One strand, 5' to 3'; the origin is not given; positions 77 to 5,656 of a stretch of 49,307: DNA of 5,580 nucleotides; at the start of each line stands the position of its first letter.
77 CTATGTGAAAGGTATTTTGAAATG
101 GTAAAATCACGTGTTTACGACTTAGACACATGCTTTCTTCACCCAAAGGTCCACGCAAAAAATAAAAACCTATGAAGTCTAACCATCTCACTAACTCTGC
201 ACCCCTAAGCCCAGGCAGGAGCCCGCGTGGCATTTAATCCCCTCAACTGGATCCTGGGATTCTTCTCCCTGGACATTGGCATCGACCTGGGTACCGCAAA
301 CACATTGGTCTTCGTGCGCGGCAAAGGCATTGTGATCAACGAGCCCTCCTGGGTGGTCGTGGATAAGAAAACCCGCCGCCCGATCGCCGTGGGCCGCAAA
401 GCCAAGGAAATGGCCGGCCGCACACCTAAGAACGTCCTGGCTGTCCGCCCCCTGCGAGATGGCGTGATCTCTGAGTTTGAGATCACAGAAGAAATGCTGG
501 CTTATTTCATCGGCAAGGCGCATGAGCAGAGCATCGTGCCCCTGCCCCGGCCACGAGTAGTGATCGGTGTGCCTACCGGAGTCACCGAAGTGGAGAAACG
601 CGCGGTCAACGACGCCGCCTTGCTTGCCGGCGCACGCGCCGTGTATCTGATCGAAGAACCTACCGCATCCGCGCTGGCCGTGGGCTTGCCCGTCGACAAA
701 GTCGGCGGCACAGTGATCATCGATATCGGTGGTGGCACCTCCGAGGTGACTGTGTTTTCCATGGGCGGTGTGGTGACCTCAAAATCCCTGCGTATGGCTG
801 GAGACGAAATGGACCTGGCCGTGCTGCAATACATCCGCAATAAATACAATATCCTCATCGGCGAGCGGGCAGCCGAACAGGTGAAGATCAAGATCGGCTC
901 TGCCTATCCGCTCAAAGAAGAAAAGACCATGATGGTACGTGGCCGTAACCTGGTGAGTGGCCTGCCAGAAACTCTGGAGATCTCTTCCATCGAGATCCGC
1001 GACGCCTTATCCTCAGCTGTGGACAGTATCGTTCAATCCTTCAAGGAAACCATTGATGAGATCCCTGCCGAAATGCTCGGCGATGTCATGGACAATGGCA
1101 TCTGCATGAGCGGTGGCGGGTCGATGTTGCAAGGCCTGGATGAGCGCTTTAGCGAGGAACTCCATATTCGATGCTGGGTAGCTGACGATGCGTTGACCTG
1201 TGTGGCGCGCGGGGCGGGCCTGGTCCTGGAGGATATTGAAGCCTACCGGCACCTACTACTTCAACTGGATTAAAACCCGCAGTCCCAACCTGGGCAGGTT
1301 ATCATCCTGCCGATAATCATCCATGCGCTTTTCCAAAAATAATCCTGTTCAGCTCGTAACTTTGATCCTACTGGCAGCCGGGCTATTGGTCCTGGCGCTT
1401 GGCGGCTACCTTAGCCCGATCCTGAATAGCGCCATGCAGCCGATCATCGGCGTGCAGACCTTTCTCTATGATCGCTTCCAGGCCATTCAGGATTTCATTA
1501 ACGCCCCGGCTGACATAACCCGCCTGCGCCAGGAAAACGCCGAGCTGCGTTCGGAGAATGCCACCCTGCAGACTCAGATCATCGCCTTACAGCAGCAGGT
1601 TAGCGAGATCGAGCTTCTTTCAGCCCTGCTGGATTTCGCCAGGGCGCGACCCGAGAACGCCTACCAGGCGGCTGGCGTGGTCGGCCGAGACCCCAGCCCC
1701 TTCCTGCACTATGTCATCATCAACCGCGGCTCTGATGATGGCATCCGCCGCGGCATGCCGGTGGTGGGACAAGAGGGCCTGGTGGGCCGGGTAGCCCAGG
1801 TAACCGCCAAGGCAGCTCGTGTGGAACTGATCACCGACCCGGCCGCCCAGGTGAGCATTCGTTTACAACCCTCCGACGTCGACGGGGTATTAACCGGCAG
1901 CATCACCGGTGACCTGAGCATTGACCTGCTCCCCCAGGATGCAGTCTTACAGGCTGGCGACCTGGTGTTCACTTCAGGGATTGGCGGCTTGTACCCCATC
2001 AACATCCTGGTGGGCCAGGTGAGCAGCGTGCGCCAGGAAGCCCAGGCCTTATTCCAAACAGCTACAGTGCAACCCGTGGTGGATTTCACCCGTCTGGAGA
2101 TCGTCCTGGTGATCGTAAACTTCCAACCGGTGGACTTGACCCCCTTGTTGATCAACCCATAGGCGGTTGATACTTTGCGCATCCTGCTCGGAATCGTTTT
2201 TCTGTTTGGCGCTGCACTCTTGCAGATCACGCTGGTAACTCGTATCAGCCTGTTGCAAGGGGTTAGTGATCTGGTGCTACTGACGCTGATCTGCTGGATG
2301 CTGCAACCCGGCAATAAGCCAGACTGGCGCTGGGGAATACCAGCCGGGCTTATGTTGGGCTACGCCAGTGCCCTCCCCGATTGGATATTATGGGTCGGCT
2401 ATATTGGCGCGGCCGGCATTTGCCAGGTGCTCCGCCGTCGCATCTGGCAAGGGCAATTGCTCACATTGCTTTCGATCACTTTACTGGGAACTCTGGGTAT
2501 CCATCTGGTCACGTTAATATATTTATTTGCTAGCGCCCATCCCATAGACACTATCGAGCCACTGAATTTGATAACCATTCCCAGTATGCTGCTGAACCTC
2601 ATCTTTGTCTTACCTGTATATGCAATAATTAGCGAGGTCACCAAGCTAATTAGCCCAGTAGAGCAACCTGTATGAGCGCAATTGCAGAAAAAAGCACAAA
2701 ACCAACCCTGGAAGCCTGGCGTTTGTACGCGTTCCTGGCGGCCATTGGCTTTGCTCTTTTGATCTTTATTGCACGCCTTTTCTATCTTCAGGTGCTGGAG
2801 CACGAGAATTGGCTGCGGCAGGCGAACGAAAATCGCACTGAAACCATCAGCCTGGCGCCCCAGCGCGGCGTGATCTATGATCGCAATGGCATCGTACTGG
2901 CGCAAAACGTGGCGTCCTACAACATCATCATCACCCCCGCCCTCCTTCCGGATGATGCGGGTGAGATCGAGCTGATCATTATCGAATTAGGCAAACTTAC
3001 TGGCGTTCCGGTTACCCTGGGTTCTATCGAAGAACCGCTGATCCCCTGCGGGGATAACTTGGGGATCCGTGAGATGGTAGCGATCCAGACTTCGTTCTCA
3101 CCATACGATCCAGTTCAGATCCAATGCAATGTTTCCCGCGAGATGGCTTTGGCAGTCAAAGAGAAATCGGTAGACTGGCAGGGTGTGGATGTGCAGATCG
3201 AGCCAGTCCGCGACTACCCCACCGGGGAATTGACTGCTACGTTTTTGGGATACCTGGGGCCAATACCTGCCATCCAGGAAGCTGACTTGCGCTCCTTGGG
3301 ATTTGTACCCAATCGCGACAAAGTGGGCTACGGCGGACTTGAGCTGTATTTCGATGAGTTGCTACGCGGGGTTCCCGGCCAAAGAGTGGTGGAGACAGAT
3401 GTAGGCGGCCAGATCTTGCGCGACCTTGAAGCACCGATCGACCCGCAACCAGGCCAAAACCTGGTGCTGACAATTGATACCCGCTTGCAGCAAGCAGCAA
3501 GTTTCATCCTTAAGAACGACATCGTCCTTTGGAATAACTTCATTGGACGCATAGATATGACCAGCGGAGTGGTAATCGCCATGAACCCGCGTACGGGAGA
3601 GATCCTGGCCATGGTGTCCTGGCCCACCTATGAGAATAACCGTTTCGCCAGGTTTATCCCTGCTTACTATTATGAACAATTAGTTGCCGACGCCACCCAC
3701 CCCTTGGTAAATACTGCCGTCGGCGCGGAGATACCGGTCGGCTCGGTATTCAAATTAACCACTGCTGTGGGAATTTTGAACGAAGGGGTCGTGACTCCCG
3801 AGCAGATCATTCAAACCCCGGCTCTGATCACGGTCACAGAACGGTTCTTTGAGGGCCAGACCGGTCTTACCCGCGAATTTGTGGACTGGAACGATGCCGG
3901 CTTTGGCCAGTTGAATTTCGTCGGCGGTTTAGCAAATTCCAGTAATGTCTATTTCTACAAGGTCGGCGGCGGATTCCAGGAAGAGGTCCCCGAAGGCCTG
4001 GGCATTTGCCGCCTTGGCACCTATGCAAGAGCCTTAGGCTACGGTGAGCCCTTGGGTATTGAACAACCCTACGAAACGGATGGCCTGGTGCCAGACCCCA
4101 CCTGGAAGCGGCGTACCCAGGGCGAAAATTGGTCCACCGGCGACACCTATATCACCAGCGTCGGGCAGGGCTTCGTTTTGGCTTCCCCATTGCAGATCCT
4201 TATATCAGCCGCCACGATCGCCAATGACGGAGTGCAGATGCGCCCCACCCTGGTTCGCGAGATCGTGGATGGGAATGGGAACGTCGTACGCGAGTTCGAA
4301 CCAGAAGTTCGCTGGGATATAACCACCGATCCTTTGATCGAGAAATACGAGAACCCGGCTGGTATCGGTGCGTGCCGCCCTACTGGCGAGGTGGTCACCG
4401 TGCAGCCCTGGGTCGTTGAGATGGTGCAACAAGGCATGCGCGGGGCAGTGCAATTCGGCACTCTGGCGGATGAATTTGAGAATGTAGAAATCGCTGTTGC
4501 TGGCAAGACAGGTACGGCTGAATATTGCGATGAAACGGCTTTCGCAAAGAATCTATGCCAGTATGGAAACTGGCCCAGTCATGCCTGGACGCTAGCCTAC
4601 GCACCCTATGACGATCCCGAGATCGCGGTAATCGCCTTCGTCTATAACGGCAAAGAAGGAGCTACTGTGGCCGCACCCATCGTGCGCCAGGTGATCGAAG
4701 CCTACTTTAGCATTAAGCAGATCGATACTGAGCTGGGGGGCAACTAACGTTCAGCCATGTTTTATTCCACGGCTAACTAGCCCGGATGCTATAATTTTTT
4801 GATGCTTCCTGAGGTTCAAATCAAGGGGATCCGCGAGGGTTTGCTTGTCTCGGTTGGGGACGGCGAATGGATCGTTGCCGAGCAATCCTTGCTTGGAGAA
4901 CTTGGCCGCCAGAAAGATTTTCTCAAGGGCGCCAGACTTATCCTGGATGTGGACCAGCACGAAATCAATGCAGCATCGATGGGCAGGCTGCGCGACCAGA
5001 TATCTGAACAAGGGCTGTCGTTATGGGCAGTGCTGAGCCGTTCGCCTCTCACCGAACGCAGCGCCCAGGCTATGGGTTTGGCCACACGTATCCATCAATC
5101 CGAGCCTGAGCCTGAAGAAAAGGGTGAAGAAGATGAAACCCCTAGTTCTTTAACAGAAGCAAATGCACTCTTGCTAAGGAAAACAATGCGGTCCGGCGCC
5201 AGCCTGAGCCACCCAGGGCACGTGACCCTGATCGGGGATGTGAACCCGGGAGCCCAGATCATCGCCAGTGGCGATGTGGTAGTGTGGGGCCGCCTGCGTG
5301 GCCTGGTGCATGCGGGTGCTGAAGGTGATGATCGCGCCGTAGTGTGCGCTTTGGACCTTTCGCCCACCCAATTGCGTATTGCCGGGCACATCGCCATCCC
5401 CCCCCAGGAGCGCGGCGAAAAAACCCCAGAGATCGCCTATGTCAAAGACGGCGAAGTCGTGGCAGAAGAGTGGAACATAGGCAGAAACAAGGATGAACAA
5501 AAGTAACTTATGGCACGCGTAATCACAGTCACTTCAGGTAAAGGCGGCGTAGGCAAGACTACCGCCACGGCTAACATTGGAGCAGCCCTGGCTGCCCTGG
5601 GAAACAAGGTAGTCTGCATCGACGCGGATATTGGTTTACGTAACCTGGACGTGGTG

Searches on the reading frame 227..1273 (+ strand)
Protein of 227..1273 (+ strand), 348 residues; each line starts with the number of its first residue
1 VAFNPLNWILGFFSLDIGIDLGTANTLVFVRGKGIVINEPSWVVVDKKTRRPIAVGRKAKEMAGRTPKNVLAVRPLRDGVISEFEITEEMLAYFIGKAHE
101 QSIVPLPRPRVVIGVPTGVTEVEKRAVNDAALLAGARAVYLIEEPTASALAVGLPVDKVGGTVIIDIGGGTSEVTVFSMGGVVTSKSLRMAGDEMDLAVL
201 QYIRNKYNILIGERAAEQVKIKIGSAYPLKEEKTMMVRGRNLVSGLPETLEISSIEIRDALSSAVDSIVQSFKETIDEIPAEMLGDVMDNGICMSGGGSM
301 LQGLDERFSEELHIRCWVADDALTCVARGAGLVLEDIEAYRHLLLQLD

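Call 33: search_protein_families(library=pfam, proteins=[window:227-1273:+], max_evalue=0.000001)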
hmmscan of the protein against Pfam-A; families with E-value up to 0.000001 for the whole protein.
window:227-1273:+ (348 aa): 4 families
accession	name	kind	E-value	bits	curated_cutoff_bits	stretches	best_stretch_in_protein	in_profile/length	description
PF06723.19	MreB_Mbl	-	8e-128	426.3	27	1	16-340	3-325/327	MreB/Mbl protein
PF00012.26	HSP70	-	4e-15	55.5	20.6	1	110-208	135-239/599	Hsp70 protein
PF14450.12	FtsA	-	1.6e-10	41.8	31.8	1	163-314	1-105/127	Cell division protein FtsA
PF00022.25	Actin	-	4.5e-10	39.1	27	0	43-206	34-190/410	Actin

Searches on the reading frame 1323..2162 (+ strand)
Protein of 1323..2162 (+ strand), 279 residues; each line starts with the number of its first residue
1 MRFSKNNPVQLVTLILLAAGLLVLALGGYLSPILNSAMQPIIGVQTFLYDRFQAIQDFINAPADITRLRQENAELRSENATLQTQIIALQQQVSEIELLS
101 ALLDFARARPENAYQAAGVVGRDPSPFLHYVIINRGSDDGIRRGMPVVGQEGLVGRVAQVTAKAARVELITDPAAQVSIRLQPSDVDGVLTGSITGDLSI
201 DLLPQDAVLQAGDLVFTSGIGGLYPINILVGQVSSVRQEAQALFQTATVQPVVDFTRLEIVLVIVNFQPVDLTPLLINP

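Call 33: search_protein_families(library=pfam, proteins=[window:1323-2162:+], max_evalue=0.000001)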
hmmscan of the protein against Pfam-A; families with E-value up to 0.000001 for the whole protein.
window:1323-2162:+ (279 aa): 1 family
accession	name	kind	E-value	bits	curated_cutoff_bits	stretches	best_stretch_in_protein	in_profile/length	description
PF04085.20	MreC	-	1.8e-45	154.8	28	1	119-264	1-146/147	Rod shape-determining protein MreC, barrel core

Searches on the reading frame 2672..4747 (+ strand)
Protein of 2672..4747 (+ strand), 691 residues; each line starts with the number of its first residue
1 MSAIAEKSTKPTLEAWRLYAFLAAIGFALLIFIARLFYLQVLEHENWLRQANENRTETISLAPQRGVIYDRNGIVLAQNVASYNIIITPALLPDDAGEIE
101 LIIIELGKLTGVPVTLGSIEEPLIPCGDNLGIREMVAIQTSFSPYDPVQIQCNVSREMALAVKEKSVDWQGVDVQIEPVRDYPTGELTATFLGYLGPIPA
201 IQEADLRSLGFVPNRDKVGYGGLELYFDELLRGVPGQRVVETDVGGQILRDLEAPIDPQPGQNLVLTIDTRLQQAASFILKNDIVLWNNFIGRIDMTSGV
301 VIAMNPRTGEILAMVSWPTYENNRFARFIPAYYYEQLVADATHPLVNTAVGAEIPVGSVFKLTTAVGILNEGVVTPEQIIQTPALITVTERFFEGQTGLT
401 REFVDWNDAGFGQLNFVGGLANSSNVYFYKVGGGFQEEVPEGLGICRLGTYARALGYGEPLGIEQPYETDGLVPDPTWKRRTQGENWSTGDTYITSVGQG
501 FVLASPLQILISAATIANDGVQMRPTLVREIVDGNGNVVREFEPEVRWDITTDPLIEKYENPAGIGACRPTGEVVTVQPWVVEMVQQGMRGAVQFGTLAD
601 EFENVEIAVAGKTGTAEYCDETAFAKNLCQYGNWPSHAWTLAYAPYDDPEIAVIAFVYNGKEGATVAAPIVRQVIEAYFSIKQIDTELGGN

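Call 33: search_protein_families(library=pfam, proteins=[window:2672-4747:+], max_evalue=0.000001)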
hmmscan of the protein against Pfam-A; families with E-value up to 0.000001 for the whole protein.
window:2672-4747:+ (691 aa): 2 families
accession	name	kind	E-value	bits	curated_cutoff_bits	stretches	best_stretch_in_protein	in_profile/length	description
PF00905.27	Transpeptidase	-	7.3e-46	157.2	22.1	1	299-676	1-299/299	Penicillin binding protein transpeptidase domain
PF03717.20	PBP_dimer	-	5.3e-33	115.4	24.4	1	62-251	3-178/180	Penicillin-binding Protein dimerisation domain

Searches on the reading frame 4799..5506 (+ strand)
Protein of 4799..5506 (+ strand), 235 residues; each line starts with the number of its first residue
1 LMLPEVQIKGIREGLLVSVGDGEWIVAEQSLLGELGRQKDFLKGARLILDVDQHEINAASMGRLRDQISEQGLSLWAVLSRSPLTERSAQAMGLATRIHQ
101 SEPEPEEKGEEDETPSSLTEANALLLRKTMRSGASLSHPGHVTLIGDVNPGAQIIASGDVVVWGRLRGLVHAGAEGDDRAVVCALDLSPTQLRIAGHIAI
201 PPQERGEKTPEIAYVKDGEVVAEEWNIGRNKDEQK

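Call 33: search_protein_families(library=pfam, proteins=[window:4799-5506:+], max_evalue=0.000001)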
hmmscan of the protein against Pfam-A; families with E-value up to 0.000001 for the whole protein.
window:4799-5506:+ (235 aa): 1 family
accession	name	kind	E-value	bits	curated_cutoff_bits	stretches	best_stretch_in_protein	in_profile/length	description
PF03775.22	MinC_C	-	2.8e-30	104.8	33.2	1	126-221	2-100/102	Septum formation inhibitor MinC, C-terminal domain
